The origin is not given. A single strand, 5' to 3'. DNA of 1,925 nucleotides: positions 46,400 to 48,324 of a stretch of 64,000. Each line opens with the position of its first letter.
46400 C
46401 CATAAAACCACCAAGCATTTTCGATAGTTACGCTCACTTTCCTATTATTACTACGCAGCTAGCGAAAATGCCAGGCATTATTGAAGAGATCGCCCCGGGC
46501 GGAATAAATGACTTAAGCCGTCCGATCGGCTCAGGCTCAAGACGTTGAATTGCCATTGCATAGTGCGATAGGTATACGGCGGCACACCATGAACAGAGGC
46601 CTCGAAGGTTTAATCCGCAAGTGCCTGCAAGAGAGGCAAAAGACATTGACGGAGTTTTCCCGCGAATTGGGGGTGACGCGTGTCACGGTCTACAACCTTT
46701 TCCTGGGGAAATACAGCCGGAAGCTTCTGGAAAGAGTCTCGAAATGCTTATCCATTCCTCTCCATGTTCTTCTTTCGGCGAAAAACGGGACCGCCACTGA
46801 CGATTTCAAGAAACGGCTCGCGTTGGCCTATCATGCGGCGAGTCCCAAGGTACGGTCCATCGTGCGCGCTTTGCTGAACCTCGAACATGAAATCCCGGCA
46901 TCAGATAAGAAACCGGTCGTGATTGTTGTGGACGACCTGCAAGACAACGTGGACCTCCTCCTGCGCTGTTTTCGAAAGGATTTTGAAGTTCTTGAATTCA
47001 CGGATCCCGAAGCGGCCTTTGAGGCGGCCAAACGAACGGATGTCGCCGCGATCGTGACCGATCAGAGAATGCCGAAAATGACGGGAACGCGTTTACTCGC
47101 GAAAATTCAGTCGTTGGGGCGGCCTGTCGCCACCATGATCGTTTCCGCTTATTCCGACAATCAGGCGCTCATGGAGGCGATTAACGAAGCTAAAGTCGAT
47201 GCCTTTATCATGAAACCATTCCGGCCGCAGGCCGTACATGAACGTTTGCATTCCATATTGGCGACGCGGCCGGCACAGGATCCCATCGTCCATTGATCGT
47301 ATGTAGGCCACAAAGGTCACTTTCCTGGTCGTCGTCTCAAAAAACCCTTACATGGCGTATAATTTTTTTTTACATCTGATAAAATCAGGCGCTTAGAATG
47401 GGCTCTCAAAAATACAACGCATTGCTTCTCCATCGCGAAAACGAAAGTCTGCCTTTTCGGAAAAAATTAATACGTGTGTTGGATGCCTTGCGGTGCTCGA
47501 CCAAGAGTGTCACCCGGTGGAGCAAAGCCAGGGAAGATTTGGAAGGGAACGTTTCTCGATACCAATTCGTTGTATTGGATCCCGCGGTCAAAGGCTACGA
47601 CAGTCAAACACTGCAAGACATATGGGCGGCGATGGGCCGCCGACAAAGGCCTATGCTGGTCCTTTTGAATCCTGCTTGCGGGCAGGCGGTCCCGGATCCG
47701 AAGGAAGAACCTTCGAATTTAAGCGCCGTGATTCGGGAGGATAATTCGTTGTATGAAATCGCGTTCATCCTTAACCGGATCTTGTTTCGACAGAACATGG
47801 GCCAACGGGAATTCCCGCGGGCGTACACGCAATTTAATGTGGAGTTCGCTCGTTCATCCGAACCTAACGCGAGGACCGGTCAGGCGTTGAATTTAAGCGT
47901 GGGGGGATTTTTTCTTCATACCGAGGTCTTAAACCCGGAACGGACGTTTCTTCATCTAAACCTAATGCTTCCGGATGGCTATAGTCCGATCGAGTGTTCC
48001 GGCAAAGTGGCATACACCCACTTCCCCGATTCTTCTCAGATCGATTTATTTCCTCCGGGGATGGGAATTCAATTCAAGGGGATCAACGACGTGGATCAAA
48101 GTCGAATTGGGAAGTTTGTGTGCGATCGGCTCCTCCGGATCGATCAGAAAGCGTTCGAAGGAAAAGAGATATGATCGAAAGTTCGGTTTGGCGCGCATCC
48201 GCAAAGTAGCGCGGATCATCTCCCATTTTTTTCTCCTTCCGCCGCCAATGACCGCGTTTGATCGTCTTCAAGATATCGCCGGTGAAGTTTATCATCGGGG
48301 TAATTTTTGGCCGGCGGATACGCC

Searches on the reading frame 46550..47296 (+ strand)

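Call 76: search_protein_families(library=ncbifam, proteins=[window:46550-47296:+], max_evalue=0.001)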
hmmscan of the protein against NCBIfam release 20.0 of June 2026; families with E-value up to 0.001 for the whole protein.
window:46550-47296:+ (248 aa): 47 families (the best 25 are shown)
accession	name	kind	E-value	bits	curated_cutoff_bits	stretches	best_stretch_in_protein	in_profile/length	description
NF053512.1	nitric_RR_NosR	exception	4.4e-21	75.4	400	1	124-238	1-116/422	response regulator c-di-GMP phosphodiesterase, NosR family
NF006900.1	PRK09390.1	equivalog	1.4e-13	50.9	255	1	121-240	4-123/203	response regulator FixJ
NF052313.1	T9SS_RR_PorX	equivalog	7.9e-09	34.8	300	1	138-237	18-116/513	T9SS response regulator signal transducer PorX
NF051850.1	RespRegRprY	equivalog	8.3e-09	35.2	370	1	125-237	8-120/234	response regulator transcription factor RprY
NF047465.1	hybrid_HK_LvrA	exception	1e-08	33.7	1200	1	112-237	458-584/819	hybrid histidine kinase/response regulator LvrA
NF007135.0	PRK09581.1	equivalog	2.4e-08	33.2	474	1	124-237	5-120/457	PleD family two-component system response regulator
NF050064.1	BlResRespRegCbrR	equivalog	3.7e-08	32.7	600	1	70-239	75-243/415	bile resistance response regulator CbrR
NF008469.0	PRK11361.1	equivalog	3.9e-08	32.4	714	1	123-226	6-109/461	acetoacetate metabolism transcriptional regulator AtoC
NF041367.1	CheY_Halo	equivalog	8.2e-08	32.6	200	1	124-236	1-113/114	chemotaxis protein CheY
TIGR01818.1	ntrC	equivalog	8.3e-08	31.4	558.6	1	125-224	2-101/463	nitrogen regulation protein NR(I)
NF012227.0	AdeR_RR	equivalog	9.6e-08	31.8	340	1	121-238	11-127/239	efflux system response regulator transcription factor AdeR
NF007005.1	PRK09468.1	equivalog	2.9e-07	30.2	331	1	123-243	5-125/237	osmolarity response regulator transcription factor OmpR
NF047793.1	ResRegPgtA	equivalog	3.6e-07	29.4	650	1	120-241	4-125/414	two-component system response regulator PgtA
NF040689.1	MtrAB_MtrA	equivalog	3.8e-07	29.7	300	1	124-238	1-114/219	MtrAB system response regulator MtrA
NF041733.1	resp_reg_CseB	equivalog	1.4e-06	27.8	350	1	124-238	4-116/228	two-component system response regulator CseB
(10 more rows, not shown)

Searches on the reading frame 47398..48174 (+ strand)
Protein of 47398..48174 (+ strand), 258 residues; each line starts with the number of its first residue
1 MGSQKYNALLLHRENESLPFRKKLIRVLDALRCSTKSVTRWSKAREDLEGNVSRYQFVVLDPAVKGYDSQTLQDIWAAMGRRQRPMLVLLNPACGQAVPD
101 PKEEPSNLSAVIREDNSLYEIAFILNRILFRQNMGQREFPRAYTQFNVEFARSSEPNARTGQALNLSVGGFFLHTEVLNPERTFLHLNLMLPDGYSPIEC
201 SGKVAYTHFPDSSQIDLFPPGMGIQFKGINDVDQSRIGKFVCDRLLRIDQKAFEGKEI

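Call 76: search_protein_families(library=ncbifam, proteins=[window:47398-48174:+], max_evalue=0.001)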
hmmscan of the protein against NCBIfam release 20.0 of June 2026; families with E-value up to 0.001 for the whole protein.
window:47398-48174:+ (258 aa): 1 family
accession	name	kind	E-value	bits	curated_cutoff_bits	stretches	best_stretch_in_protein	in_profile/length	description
TIGR02266.1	gmx_TIGR02266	paralog_domain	1.9e-11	44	68.7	1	144-241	4-95/96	TIGR02266 family protein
